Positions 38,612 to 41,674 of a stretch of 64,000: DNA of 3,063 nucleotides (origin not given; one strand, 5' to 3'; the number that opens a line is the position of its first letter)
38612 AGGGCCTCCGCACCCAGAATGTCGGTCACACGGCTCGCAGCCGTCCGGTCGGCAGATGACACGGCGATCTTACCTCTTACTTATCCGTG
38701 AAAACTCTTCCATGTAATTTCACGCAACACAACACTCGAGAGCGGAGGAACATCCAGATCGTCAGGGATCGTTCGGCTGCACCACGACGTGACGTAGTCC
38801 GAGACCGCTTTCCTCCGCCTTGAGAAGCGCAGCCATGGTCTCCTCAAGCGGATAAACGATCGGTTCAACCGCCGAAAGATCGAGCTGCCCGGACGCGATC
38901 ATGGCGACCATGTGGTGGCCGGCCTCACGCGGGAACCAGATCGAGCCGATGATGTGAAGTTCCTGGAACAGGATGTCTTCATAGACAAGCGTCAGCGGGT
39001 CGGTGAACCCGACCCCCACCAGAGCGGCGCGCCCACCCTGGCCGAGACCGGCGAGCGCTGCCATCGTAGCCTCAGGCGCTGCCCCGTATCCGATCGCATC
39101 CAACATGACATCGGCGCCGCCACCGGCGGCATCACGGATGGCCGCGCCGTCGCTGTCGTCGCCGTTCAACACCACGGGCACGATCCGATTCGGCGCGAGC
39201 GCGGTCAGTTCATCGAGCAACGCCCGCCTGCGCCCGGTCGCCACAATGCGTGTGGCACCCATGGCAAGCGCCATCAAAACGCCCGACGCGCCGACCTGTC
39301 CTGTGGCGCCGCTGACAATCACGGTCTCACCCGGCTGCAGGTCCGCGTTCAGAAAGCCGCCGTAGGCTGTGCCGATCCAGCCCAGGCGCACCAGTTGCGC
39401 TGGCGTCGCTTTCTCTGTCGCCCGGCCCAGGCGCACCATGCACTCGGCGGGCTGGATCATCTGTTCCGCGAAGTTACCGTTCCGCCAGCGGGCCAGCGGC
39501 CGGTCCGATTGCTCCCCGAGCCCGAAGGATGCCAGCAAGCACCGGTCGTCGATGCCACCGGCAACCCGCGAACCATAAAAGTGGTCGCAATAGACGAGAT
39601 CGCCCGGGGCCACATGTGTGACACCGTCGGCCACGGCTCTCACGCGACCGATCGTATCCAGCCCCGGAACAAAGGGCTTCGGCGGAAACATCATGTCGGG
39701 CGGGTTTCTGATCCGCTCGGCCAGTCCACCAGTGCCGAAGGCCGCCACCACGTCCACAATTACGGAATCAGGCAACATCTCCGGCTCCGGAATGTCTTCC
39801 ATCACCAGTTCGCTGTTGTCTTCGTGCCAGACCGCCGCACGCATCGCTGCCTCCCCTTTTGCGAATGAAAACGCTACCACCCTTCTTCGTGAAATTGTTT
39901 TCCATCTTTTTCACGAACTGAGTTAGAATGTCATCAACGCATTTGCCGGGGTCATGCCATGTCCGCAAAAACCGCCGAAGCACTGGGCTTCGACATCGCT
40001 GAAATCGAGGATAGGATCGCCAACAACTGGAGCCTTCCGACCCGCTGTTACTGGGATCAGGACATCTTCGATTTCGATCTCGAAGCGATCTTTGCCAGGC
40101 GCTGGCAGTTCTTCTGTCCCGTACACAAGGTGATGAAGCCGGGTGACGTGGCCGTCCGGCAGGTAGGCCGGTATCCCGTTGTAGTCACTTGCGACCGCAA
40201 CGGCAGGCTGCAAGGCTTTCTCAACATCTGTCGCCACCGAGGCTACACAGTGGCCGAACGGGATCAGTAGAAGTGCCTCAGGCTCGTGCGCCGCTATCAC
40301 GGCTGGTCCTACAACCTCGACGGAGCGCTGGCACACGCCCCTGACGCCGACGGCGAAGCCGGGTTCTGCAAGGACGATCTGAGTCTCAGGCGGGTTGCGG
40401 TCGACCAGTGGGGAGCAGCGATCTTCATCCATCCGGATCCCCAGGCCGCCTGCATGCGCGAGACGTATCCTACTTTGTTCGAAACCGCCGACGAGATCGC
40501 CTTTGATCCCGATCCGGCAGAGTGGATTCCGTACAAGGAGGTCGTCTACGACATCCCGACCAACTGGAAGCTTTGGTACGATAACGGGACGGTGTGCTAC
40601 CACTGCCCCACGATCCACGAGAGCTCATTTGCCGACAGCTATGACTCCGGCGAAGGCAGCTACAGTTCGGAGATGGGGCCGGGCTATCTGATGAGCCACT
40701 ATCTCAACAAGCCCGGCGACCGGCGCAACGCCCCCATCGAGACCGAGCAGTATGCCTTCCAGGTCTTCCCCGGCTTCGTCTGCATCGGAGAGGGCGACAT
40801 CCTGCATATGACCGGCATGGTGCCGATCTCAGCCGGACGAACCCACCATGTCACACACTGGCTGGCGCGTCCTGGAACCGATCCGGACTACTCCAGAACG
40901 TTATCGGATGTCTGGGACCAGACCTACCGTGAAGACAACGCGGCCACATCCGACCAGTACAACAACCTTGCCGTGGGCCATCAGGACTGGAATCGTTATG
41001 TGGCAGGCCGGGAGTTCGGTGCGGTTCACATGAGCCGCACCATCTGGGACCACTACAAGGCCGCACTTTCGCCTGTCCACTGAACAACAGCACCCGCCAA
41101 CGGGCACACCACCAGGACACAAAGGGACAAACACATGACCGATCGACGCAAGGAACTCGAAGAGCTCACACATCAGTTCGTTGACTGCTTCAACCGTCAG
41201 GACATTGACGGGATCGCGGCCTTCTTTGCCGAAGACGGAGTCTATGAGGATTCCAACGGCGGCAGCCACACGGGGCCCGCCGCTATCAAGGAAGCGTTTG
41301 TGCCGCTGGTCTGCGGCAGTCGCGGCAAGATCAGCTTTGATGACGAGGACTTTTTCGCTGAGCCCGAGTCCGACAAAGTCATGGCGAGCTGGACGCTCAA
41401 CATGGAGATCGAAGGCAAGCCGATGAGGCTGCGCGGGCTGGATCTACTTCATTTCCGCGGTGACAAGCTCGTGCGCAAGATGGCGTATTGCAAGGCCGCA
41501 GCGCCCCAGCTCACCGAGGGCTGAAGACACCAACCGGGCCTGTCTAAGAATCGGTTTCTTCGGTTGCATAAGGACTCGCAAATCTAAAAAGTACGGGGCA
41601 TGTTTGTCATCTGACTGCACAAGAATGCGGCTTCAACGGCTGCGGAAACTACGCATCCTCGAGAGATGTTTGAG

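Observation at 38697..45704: Recurrent 28-bp operator-like motif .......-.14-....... upstream of three demethylase-type transcription units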

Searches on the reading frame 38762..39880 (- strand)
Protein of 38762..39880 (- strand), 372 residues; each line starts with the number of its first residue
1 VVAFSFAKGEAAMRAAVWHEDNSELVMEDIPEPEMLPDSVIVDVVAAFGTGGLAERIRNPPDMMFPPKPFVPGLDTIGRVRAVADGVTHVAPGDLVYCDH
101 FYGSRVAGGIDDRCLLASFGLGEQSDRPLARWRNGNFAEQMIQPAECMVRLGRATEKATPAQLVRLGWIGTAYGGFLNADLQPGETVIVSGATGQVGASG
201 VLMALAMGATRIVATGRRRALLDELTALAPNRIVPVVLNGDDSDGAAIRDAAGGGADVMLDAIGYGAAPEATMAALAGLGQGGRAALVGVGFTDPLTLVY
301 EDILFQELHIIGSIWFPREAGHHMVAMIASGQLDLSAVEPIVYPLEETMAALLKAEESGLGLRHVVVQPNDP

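Call 7: search_protein_families(library=pfam, proteins=[window:38762-39880:-])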
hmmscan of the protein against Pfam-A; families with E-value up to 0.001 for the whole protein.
window:38762-39880:- (372 aa): 2 families
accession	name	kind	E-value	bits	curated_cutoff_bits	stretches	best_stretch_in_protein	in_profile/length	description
PF00107.32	ADH_zinc_N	-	8.8e-13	48.8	31.8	1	196-329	2-128/129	Zinc-binding dehydrogenase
PF08240.17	ADH_N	-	2e-08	34.8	23.5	1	64-151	28-102/104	Alcohol dehydrogenase GroES-like domain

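Call 19: find_homologous_proteins(query=window:38762-39844:-, max_evalue=1e-40)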
Query window:38762-39844:- (360 aa): 59 proteins with E <= 1e-40 among 8000 candidates.
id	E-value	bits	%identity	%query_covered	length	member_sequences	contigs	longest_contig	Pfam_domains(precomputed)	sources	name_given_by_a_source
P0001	1.1e-234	797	100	100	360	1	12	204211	PF00107.33,PF08240.18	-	-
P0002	4.9e-161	554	70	99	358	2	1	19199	PF00107.33,PF13602.13,PF08240.18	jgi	jgi:alcohol dehydrogenase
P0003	2.5e-158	545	71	99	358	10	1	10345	PF00107.33,PF13602.13,PF08240.18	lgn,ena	-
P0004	1.5e-150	520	69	99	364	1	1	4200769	PF00107.33,PF13602.13,PF08240.18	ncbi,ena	-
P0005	9.8e-123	428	56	99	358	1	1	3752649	PF00107.33,PF08240.18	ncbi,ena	-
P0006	2.2e-115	404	56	99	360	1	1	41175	PF00107.33,PF08240.18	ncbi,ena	-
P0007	2.9e-112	394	55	99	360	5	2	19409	PF00107.33,PF08240.18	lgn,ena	-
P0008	1.2e-111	392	54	99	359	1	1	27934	PF00107.33,PF08240.18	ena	-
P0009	5.8e-111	389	54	99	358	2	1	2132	PF00107.33,PF08240.18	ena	-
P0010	3.7e-108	380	55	99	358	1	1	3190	PF00107.33,PF13602.13,PF08240.18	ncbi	-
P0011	4.8e-105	370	53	100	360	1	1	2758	PF00107.33,PF08240.18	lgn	-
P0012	8.0e-105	369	53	99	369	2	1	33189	PF00107.33,PF08240.18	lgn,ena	-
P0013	8.8e-88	313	46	99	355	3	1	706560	PF00107.33,PF08240.18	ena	-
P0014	2.5e-83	299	44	99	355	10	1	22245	PF00107.33,PF13602.13,PF08240.18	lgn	-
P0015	2.2e-81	292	45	95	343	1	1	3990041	PF00107.33,PF08240.18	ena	-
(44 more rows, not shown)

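Call 20: find_encoding_contigs(protein=P0004, flank=10000, max_places=3)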
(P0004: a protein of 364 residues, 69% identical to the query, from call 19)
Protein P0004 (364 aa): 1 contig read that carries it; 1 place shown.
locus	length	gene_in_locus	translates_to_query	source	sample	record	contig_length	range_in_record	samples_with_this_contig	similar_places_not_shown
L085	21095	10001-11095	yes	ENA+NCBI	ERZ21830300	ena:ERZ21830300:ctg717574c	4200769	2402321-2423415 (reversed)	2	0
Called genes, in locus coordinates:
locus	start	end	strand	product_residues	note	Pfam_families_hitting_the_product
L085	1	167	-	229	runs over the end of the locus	-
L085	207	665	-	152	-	PF07355:GRDB (weak)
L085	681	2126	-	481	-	PF01979:Amidohydro_1, PF07969:Amidohydro_3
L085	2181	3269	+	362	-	PF06032:S-Me-THD_N, PF20906:S-Me-THD_C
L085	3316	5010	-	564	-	PF03193:RsgA_GTPase (faint), PF13481:AAA_25 (faint), PF00005:ABC_tran, PF13555:AAA_29 (faint), PF13191:AAA_16 (faint), PF13304:AAA_21 (faint), PF00005:ABC_tran, PF02463:SMC_N, +2 more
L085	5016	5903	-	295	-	PF00528:BPD_transp_1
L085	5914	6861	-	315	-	PF19300:BPD_transp_1_N, PF00528:BPD_transp_1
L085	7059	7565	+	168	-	PF04752:ChaC, PF06094:GGACT (weak)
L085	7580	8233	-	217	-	-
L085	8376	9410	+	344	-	PF05544:Pro_racemase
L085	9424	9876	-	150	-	PF13424:TPR_12 (weak), PF00515:TPR_1, PF07719:TPR_2, PF13181:TPR_8 (weak), PF13374:TPR_10 (weak), PF13428:TPR_14 (weak), PF13414:TPR_11, PF14559:TPR_19, +3 more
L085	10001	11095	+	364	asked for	PF08240:ADH_N, PF00107:ADH_zinc_N, PF13602:ADH_zinc_N_2 (faint)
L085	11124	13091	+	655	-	PF00724:Oxidored_FMN, PF00070:Pyr_redox (faint), PF00890:FAD_binding_2 (weak), PF03486:HI0933_like (weak), PF07992:Pyr_redox_2, PF12831:FAD_oxidored, PF13450:NAD_binding_8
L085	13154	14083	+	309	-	PF01073:3Beta_HSD, PF01370:Epimerase, PF02719:Polysacc_synt_2, PF04321:RmlD_sub_bind, PF16363:GDP_Man_Dehyd, PF13460:NAD_binding_10 (weak)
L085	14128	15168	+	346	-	PF02826:2-Hacid_dh_C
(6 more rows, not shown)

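Call 21: find_encoding_contigs(protein=P0005, flank=10000, max_places=3)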
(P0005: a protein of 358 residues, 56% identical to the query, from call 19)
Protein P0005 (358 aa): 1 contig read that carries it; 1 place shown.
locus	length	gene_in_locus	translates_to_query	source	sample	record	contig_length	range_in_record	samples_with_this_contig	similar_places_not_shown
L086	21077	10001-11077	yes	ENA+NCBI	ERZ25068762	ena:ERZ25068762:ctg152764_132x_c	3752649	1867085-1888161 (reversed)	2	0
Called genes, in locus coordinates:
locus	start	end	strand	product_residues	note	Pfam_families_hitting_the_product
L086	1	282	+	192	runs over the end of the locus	PF00596:Aldolase_II (weak)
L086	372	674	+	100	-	PF00884:Sulfatase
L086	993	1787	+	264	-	PF00884:Sulfatase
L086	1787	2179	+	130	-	-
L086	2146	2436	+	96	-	-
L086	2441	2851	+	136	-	PF13378:MR_MLE_C (weak)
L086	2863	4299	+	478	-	PF00884:Sulfatase, PF01663:Phosphodiest (faint), PF16347:SGSH_C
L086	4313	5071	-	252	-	PF00596:Aldolase_II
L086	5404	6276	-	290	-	PF09339:HTH_IclR, PF12802:MarR_2 (faint), PF13412:HTH_24 (weak), PF01614:IclR_C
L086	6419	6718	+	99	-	PF04069:OpuAC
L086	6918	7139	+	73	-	PF04069:OpuAC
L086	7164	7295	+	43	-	-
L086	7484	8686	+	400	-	PF00355:Rieske, PF00848:Ring_hydroxyl_A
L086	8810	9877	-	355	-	PF00355:Rieske, PF00848:Ring_hydroxyl_A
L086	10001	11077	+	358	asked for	PF08240:ADH_N, PF00107:ADH_zinc_N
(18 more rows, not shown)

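Call 22: find_encoding_contigs(protein=P0002, flank=10000, max_places=3)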
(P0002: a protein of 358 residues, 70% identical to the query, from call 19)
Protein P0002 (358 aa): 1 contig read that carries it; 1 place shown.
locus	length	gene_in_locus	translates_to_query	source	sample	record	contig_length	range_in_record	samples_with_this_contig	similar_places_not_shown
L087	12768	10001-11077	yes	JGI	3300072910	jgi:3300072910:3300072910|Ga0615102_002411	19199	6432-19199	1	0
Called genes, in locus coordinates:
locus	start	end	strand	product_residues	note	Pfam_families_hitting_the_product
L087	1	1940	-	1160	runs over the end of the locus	PF14850:Pro_dh-DNA_bdg, PF01619:Pro_dh, PF00171:Aldedh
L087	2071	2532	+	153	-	PF12802:MarR_2 (weak), PF13404:HTH_AsnC-type, PF13412:HTH_24, PF01037:AsnC_trans_reg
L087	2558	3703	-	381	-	PF00355:Rieske, PF00848:Ring_hydroxyl_A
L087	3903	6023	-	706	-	PF00724:Oxidored_FMN, PF00070:Pyr_redox (faint), PF07992:Pyr_redox_2, PF12831:FAD_oxidored (weak), PF13450:NAD_binding_8, PF22620:OYE-like_second_a-b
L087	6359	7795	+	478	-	PF00884:Sulfatase, PF01663:Phosphodiest (faint), PF16347:SGSH_C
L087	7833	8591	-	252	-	PF00596:Aldolase_II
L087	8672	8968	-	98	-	-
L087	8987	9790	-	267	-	PF00355:Rieske, PF00848:Ring_hydroxyl_A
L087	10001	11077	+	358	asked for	PF08240:ADH_N, PF00107:ADH_zinc_N, PF13602:ADH_zinc_N_2 (weak)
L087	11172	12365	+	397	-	PF00355:Rieske, PF00848:Ring_hydroxyl_A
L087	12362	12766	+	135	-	?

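Call 27: find_encoding_contigs(protein=P0006, flank=10000, max_places=2)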
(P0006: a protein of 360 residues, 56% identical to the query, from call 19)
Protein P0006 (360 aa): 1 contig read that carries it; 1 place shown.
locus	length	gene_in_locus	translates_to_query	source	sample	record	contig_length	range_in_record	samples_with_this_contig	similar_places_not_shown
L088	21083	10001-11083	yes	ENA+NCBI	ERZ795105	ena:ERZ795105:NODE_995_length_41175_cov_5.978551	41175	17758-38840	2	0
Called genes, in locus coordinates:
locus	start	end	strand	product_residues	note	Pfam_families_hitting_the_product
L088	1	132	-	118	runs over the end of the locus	PF06305:LapA_dom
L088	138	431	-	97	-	PF00216:Bac_DNA_binding, PF18291:HU-HIG (weak)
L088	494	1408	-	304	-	PF25145:NfeD1b_N (weak), PF01343:Peptidase_S49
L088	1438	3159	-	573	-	PF13509:S1_2 (faint), PF18614:RNase_II_C_S1 (faint), PF00575:S1, PF21710:Spt6_S1 (faint), PF23459:S1_RRP5 (weak), PF00575:S1, PF23459:S1_RRP5 (weak), PF00575:S1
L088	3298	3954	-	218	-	PF02224:Cytidylate_kin, PF13189:Cytidylate_kin2 (weak)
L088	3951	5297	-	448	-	PF00275:EPSP_synthase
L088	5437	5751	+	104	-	-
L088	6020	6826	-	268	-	PF01435:Peptidase_M48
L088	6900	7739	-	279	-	PF09992:NAGPA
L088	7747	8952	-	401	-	PF01979:Amidohydro_1, PF07969:Amidohydro_3 (weak)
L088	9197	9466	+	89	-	-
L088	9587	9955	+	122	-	-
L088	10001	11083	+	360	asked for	PF08240:ADH_N, PF00107:ADH_zinc_N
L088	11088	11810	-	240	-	PF19583:ODP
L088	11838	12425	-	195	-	PF00440:TetR_N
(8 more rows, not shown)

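Call 28: find_encoding_contigs(protein=P0012, flank=10000, max_places=2)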
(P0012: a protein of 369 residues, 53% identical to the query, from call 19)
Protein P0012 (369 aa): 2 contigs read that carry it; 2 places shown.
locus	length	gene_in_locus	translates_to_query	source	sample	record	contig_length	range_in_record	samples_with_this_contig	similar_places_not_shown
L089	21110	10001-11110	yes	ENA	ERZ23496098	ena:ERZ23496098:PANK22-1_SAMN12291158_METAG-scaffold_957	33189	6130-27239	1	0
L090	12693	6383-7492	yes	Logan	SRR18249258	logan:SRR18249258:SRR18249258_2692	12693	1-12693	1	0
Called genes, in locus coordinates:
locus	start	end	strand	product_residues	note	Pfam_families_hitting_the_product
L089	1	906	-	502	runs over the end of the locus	PF00890:FAD_binding_2, PF01266:DAO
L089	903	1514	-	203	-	PF09195:Endonuc-BglII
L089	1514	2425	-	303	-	PF01555:N6_N4_Mtase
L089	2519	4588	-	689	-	PF00724:Oxidored_FMN, PF00070:Pyr_redox (faint), PF03486:HI0933_like (faint), PF07992:Pyr_redox_2, PF12831:FAD_oxidored (faint), PF13450:NAD_binding_8, PF22620:OYE-like_second_a-b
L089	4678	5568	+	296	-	PF00884:Sulfatase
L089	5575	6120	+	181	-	PF16347:SGSH_C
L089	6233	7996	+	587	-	PF03235:GmrSD_N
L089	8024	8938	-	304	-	PF02668:TauD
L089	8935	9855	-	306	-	PF04069:OpuAC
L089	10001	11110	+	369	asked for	PF08240:ADH_N (weak), PF00107:ADH_zinc_N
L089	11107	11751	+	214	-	PF13489:Methyltransf_23 (weak), PF08241:Methyltransf_11, PF08242:Methyltransf_12 (weak), PF13649:Methyltransf_25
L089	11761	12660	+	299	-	PF00892:EamA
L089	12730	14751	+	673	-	PF05378:Hydant_A_N, PF13941:MutL (faint), PF01968:Hydantoinase_A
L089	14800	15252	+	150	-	PF02082:Rrf2, PF09339:HTH_IclR (faint)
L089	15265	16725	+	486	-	PF19295:SufBD_N, PF01458:SUFBD_core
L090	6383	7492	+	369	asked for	PF08240:ADH_N (weak), PF00107:ADH_zinc_N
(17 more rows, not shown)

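Call 29: find_encoding_contigs(protein=P0008, flank=10000, max_places=2)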
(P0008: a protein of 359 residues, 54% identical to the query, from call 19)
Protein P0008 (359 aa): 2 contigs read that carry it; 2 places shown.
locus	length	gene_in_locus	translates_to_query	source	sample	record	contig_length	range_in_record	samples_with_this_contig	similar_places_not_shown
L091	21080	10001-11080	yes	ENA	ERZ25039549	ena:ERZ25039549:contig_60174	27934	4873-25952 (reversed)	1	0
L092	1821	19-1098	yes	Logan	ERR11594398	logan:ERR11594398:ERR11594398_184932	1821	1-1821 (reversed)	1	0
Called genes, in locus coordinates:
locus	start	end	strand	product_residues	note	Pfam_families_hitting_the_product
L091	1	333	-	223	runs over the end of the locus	PF01343:Peptidase_S49, PF00216:Bac_DNA_binding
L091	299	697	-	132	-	PF01343:Peptidase_S49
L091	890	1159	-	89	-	-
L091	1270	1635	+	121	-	-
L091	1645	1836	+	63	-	-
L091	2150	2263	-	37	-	-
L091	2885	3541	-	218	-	PF02224:Cytidylate_kin, PF13189:Cytidylate_kin2 (weak), PF13207:AAA_17 (faint)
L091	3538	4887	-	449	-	PF00275:EPSP_synthase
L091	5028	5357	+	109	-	-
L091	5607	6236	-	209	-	-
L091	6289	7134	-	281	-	PF09992:NAGPA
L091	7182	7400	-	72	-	PF01979:Amidohydro_1 (weak), PF07969:Amidohydro_3 (faint)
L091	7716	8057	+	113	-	-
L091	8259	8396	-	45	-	-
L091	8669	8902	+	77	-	-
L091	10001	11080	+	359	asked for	PF08240:ADH_N, PF00107:ADH_zinc_N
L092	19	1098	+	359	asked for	PF08240:ADH_N, PF00107:ADH_zinc_N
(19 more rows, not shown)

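Call 60: search_protein_families(library=ncbifam, proteins=[window:38762-39844:-], max_evalue=0.00001)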
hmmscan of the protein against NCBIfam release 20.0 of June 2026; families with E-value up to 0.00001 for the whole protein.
window:38762-39844:- (360 aa): 12 families
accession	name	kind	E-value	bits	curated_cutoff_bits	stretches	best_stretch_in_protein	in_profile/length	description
NF003808.0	PRK05396.1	equivalog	4.3e-16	58.7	380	1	1-337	1-322/341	L-threonine 3-dehydrogenase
NF041172.1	AcrlCoa_red_Thmprot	equivalog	3.6e-15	55.7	500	1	1-338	1-316/334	acryloyl-CoA reductase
NF010344.0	PRK13771.1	subfamily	8.8e-15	54.5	349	1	1-322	1-301/334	putative alcohol dehydrogenase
NF041097.1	keto_inos_dh_IolM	equivalog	1.1e-14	53.9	450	1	5-346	34-380/389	scyllo-inosose 3-dehydrogenase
TIGR00692.1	tdh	equivalog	4.8e-13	48.8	458.35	1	13-336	11-321/340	L-threonine 3-dehydrogenase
TIGR02824.1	quinone_pig3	subfamily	1.7e-12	47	296.8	1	114-308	83-269/325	putative NAD(P)H quinone oxidoreductase, PIG3 family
TIGR03989.1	Rxyl_3153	subfamily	2.8e-10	40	440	1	123-334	139-349/370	NDMA-dependent alcohol dehydrogenase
TIGR03451.1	mycoS_dep_FDH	equivalog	1.3e-09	37.3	512.9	1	123-290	129-290/358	S-(hydroxymethyl)mycothiol dehydrogenase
TIGR01202.1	bchC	equivalog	4.1e-08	32.7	291.25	0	42-86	47-87/308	chlorophyll synthesis pathway protein BchC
TIGR02822.1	adh_fam_2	subfamily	8.2e-08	31.7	283.5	1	56-340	56-314/329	zinc-binding alcohol dehydrogenase family protein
NF006118.0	PRK08264.1-4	subfamily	1.2e-06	28.2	279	1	172-247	5-77/244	SDR family oxidoreductase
NF006940.0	PRK09422.1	equivalog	3e-06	26.4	344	1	59-320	55-302/338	alcohol dehydrogenase AdhP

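Call 67: find_encoding_contigs(protein=P0003, flank=10000, max_places=3)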
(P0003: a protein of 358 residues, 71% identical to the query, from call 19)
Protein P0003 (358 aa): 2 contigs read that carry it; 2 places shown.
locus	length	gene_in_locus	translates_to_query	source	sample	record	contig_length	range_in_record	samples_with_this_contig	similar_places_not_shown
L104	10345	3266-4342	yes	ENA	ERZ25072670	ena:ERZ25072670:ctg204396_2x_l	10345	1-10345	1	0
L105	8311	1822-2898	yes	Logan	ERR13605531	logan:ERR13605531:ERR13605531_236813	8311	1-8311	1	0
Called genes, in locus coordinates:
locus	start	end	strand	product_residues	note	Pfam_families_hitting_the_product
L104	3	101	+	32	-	?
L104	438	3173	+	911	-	PF00176:SNF2-rel_dom, PF04851:ResIII, PF00271:Helicase_C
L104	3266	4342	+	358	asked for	PF08240:ADH_N, PF00107:ADH_zinc_N, PF13602:ADH_zinc_N_2 (weak)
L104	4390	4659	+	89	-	-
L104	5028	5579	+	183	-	PF00848:Ring_hydroxyl_A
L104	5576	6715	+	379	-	PF00355:Rieske, PF00848:Ring_hydroxyl_A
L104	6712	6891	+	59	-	-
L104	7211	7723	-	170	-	-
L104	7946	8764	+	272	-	PF01370:Epimerase, PF01073:3Beta_HSD (weak), PF02719:Polysacc_synt_2 (weak), PF16363:GDP_Man_Dehyd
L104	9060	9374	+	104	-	PF00596:Aldolase_II (weak)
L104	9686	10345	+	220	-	?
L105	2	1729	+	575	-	?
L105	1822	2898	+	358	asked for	PF08240:ADH_N, PF00107:ADH_zinc_N, PF13602:ADH_zinc_N_2 (weak)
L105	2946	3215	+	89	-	-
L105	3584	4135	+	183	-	PF00848:Ring_hydroxyl_A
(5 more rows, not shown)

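Call 68: find_encoding_contigs(protein=P0007, flank=10000, max_places=3)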
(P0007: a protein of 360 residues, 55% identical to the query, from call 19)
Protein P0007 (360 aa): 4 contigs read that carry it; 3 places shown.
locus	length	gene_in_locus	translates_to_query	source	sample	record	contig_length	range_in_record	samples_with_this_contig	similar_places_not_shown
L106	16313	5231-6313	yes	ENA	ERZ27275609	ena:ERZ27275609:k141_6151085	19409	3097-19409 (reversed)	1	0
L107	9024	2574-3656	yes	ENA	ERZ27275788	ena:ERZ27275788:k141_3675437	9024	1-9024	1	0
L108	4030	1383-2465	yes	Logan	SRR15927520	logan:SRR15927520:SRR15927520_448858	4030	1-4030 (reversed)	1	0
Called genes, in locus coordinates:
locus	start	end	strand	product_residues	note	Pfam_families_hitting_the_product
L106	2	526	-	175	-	?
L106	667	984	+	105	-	-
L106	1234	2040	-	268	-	PF01435:Peptidase_M48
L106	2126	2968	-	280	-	PF09992:NAGPA (weak)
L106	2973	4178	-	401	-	PF01979:Amidohydro_1, PF07969:Amidohydro_3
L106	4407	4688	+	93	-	-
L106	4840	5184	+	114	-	-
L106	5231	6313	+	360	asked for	PF08240:ADH_N, PF00107:ADH_zinc_N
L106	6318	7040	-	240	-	PF19583:ODP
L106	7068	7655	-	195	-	PF00440:TetR_N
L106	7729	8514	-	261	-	PF13847:Methyltransf_31 (weak), PF08241:Methyltransf_11, PF08242:Methyltransf_12, PF13649:Methyltransf_25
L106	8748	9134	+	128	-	PF01124:MAPEG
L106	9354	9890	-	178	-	PF01035:DNA_binding_1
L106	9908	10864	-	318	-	PF00005:ABC_tran, PF13304:AAA_21 (faint)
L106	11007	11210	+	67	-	PF10276:zf-CHCC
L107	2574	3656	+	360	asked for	PF08240:ADH_N, PF00107:ADH_zinc_N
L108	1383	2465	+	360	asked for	PF08240:ADH_N, PF00107:ADH_zinc_N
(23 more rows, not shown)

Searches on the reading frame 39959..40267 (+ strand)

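Call 9: search_protein_families(library=pfam, proteins=[window:39959-40267:+])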
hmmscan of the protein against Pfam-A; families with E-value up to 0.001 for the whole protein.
window:39959-40267:+ (103 aa): 1 family
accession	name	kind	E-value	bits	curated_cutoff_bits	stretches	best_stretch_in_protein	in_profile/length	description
PF00355.32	Rieske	-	1.2e-05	25.6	20.3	1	49-100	2-52/88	Rieske [2Fe-2S] domain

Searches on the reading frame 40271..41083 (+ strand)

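Call 9: search_protein_families(library=pfam, proteins=[window:40271-41083:+])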
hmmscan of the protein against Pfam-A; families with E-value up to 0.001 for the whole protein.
window:40271-41083:+ (270 aa): 1 family
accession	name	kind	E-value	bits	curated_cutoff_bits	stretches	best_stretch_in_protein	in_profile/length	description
PF00848.25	Ring_hydroxyl_A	-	3.7e-17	63.3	24.9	1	84-262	3-206/208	Ring hydroxylating alpha subunit (catalytic domain)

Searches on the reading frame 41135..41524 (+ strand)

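Call 9: search_protein_families(library=pfam, proteins=[window:41135-41524:+])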
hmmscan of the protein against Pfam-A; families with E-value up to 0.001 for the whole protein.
window:41135-41524:+ (129 aa): 5 families
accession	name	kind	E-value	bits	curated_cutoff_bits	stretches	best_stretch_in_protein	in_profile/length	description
PF12680.13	SnoaL_2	-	2.1e-17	64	27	1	14-114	3-101/102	SnoaL-like domain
PF07366.18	SnoaL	-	2e-11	44.3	28.4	1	12-119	4-117/126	SnoaL-like polyketide cyclase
PF02136.26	NTF2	-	1.1e-06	29.5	21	1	9-98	3-90/116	Nuclear transport factor 2 (NTF2) domain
PF14534.12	DUF4440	-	2.4e-05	25.2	25.2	1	9-106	2-99/107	Domain of unknown function (DUF4440)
PF13577.12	SnoaL_4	-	6.4e-05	23.4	24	1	4-54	5-56/126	SnoaL-like domain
